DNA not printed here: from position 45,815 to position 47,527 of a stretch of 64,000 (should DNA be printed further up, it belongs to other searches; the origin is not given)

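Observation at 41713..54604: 13-kb single-strand block: 2 TonB-dependent receptors + BNR-propeller lipoprotein + ABC ATPase/2x DUF3526 permeases + DedA + TonB-ExbB-ExbD; candidate uncharacterised uptake/trafficking system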

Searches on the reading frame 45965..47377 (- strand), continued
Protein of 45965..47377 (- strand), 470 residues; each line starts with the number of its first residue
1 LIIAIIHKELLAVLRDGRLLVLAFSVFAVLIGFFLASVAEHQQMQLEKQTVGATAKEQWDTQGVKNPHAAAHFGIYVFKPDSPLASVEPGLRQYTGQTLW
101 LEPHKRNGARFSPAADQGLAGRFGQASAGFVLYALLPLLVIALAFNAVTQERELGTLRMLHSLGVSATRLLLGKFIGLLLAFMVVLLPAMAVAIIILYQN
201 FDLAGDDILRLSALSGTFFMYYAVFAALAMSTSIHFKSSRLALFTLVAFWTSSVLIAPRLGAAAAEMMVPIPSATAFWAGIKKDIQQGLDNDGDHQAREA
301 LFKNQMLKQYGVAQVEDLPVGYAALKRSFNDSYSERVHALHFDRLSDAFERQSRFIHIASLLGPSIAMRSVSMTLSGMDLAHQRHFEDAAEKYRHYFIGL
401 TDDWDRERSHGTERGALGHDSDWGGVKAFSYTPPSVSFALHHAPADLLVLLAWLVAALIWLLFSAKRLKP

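Call 71: search_protein_families(library=ncbifam, max_evalue=1e-10, proteins=[L085:6126-8267:+, L087:3780-6245:+, L088:9604-12240:+, L089:3905-6073:+])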
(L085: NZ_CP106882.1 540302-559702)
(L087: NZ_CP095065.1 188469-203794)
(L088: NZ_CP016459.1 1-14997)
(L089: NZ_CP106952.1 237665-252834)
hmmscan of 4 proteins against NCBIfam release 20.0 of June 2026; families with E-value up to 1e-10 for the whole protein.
L085:6126-8267:+ (713 aa): 11 families
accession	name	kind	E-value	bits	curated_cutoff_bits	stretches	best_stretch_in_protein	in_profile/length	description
TIGR01783.1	TonB-siderophor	subfamily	5.6e-39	134.3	223.5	2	419-671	365-607/649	TonB-dependent siderophore receptor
TIGR01785.1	TonB-hemin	subfamily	1.7e-29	102.8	316.85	2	318-500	257-451/677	TonB-dependent heme/hemoglobin receptor family protein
TIGR01786.1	TonB-hemlactrns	subfamily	2.2e-23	82.5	323.75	0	79-203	19-135/719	TonB-dependent hemoglobin/transferrin/lactoferrin family receptor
NF041535.1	TonB_rec_PqqU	equivalog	4.8e-16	58.2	1200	1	76-254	11-188/676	TonB-dependent receptor PqqU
NF007478.2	PRK10064.1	equivalog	1.7e-14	53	745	1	78-215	44-171/663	catecholate siderophore receptor CirA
NF010010.0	PRK13483.1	equivalog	2e-13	49.3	927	0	75-204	44-165/660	ligand-gated channel protein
NF010038.0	PRK13513.1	equivalog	1.1e-12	47.3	942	0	82-207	53-170/659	ligand-gated channel protein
NF049945.1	TonB_dep_FCYXU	equivalog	6.5e-12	44.9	825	0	115-264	87-233/697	TonB-dependent receptor, FCYXU motif-type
NF010012.0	PRK13486.1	equivalog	1.3e-11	43.6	924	0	83-216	44-172/696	TonB-dependent receptor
NF050067.1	TonBEntbctnRecCfrA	equivalog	2.1e-11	42.9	1200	0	79-213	41-169/698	TonB-dependent ferric enterobactin receptor CfrA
TIGR01779.1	TonB-B12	equivalog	2.2e-11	43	599.7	1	83-240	47-192/614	TonB-dependent vitamin B12 receptor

L087:3780-6245:+ (821 aa): 21 families
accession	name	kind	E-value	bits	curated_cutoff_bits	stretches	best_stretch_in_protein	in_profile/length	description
TIGR01783.1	TonB-siderophor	subfamily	9.6e-81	272.3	223.5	1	137-821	1-649/649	TonB-dependent siderophore receptor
NF007465.0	PRK10044.1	equivalog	2e-56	191.6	803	1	118-821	59-726/726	ferrichrome porin FhuA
NF010650.0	PRK14049.1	equivalog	1e-48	166.1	904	1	117-746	61-658/729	ferrioxamine B receptor precursor protein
NF010651.0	PRK14050.1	equivalog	2.9e-46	157.9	884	2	119-460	60-415/730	TonB-dependent siderophore receptor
NF007447.0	PRK10003.1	equivalog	1.1e-44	153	666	2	116-329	57-271/727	ferric-rhodotorulic acid/ferric-coprogen receptor FhuE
NF047944.1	FoxamRcptFoxA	equivalog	9.4e-41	139.9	1300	2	119-459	35-377/697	ferrioxamine B receptor FoxA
NF049960.1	siderphRecptFauA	equivalog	1.3e-36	126.4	900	1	103-817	35-723/727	TonB-dependent alcaligin siderophore receptor FauA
NF007349.0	PRK09840.1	equivalog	1.8e-34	118.8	686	2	608-816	558-755/760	catecholate siderophore receptor Fiu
TIGR01785.1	TonB-hemin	subfamily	2.7e-30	105.4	316.85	1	128-821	8-677/677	TonB-dependent heme/hemoglobin receptor family protein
TIGR01786.1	TonB-hemlactrns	subfamily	5.2e-25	87.9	323.75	1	341-800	258-691/719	TonB-dependent hemoglobin/transferrin/lactoferrin family receptor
NF041535.1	TonB_rec_PqqU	equivalog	6.3e-19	67.7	1200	0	132-328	10-218/676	TonB-dependent receptor PqqU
TIGR01779.1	TonB-B12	equivalog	1.4e-16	60.2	599.7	0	130-295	37-204/614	TonB-dependent vitamin B12 receptor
NF049946.1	TonB_dep_CU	exception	1.8e-16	59.6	700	1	517-800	390-667/683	TonB-dependent receptor, CU motif-type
TIGR04056.1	OMP_RagA_SusC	subfamily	2.1e-13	49.5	368.25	0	608-705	650-753/981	SusC/RagA family TonB-linked outer membrane protein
NF010010.0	PRK13483.1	equivalog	7.9e-13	47.3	927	0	132-245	44-165/660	ligand-gated channel protein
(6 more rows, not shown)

L088:9604-12240:+ (878 aa): 12 families
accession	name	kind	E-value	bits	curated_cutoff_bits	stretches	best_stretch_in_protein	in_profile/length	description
NF010010.0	PRK13483.1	equivalog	2.3e-25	88.7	927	1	41-186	30-161/660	ligand-gated channel protein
NF010038.0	PRK13513.1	equivalog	3.8e-24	85.2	942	1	41-187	30-164/659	ligand-gated channel protein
NF010048.1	PRK13524.1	subfamily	5e-23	81.5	493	0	15-187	8-175/744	FepA family TonB-dependent siderophore receptor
NF010051.0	PRK13528.1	subfamily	5.6e-22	77.8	583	0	476-638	399-558/727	FepA family TonB-dependent siderophore receptor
TIGR01785.1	TonB-hemin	subfamily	1.1e-21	77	316.85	1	482-828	357-651/677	TonB-dependent heme/hemoglobin receptor family protein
TIGR01786.1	TonB-hemlactrns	subfamily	1.7e-21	76.3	323.75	1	534-828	440-683/719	TonB-dependent hemoglobin/transferrin/lactoferrin family receptor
TIGR01779.1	TonB-B12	equivalog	6.3e-21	74.6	599.7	0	46-239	28-203/614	TonB-dependent vitamin B12 receptor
NF010012.0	PRK13486.1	equivalog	2.5e-18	65.8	924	0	36-189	17-159/696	TonB-dependent receptor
NF050067.1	TonBEntbctnRecCfrA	equivalog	4.3e-18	65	1200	0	47-187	27-157/698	TonB-dependent ferric enterobactin receptor CfrA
NF007926.1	PRK10641.1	equivalog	1.5e-16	60.1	836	0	43-198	24-164/617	TonB-dependent vitamin B12 receptor BtuB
NF007478.2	PRK10064.1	equivalog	4.6e-16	58.2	745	1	39-188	23-158/663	catecholate siderophore receptor CirA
NF010011.0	PRK13484.1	equivalog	4.9e-16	58.1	1197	0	46-187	30-158/682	IreA family TonB-dependent siderophore receptor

L089:3905-6073:+ (722 aa): 16 families
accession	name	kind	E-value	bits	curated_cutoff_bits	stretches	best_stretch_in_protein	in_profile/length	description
TIGR01783.1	TonB-siderophor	subfamily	5.4e-101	339.2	223.5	1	75-722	1-649/649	TonB-dependent siderophore receptor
NF007465.0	PRK10044.1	equivalog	5e-69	233.3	803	1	62-714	65-718/726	ferrichrome porin FhuA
NF010651.0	PRK14050.1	equivalog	1.7e-63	214.9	884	1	30-719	24-727/730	TonB-dependent siderophore receptor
NF047944.1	FoxamRcptFoxA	equivalog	1.3e-57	195.6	1300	1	63-719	41-694/697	ferrioxamine B receptor FoxA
NF007349.0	PRK09840.1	equivalog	9.6e-52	176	686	2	27-272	22-266/760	catecholate siderophore receptor Fiu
NF010650.0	PRK14049.1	equivalog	1.9e-50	171.8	904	1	62-649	68-661/729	ferrioxamine B receptor precursor protein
TIGR01785.1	TonB-hemin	subfamily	7.8e-38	130.4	316.85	1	311-700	268-658/677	TonB-dependent heme/hemoglobin receptor family protein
TIGR01786.1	TonB-hemlactrns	subfamily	1.9e-32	112.5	323.75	1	345-700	317-690/719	TonB-dependent hemoglobin/transferrin/lactoferrin family receptor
NF049960.1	siderphRecptFauA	equivalog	3.1e-30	105.3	900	1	39-722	33-727/727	TonB-dependent alcaligin siderophore receptor FauA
NF007447.0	PRK10003.1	equivalog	1e-20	73.7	666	1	430-716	448-721/727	ferric-rhodotorulic acid/ferric-coprogen receptor FhuE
TIGR01779.1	TonB-B12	equivalog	9.4e-19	67.4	599.7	1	79-231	48-203/614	TonB-dependent vitamin B12 receptor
NF041535.1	TonB_rec_PqqU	equivalog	1.6e-18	66.4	1200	0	432-699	371-646/676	TonB-dependent receptor PqqU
NF053590.1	TonB_dep_TOL0244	equivalog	2.8e-18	65.9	645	0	427-696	322-580/604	TOL_0244 family TonB-dependent receptor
NF010048.1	PRK13524.1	subfamily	1.4e-15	56.8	493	0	153-229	147-229/744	FepA family TonB-dependent siderophore receptor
NF010051.0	PRK13528.1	subfamily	1.5e-13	49.9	583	0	121-464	111-456/727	FepA family TonB-dependent siderophore receptor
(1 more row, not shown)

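Call 72: search_protein_families(library=pfam, max_evalue=0.01, proteins=[L085:5525-5875:+, L087:3131-3433:+, L089:3426-3770:+, L087:8424-8729:+, L085:11863-12351:-])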
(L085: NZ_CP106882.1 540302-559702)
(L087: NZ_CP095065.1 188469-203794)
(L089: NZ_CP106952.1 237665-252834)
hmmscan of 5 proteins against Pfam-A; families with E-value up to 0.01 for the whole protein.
L085:5525-5875:+ (116 aa): 0 families

L087:3131-3433:+ (100 aa): 0 families

L089:3426-3770:+ (114 aa): 1 family
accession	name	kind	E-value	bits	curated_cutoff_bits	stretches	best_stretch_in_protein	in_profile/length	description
PF11162.13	DUF2946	-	2e-06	28.9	23.7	1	8-112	3-117/117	Protein of unknown function (DUF2946)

L087:8424-8729:+ (101 aa): 0 families

L085:11863-12351:- (162 aa): 2 families
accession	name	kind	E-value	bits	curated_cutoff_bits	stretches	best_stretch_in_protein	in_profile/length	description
PF07883.17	Cupin_2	-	2.7e-07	30.6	27.2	1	55-106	6-56/70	Cupin domain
PF02311.25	AraC_binding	-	5.7e-06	26.5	21.1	1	52-105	8-60/135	AraC-like ligand binding domain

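Call 87: search_solved_structures(query=window:45965-47377:-, max_evalue=10)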
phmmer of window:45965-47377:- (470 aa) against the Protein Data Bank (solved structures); distinct sequences matched with E-value up to 10: 1.
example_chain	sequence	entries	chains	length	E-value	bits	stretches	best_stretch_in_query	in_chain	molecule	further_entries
7o0y_D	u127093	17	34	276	0.005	19.1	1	130-251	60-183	Probable ABC transporter permease protein NosY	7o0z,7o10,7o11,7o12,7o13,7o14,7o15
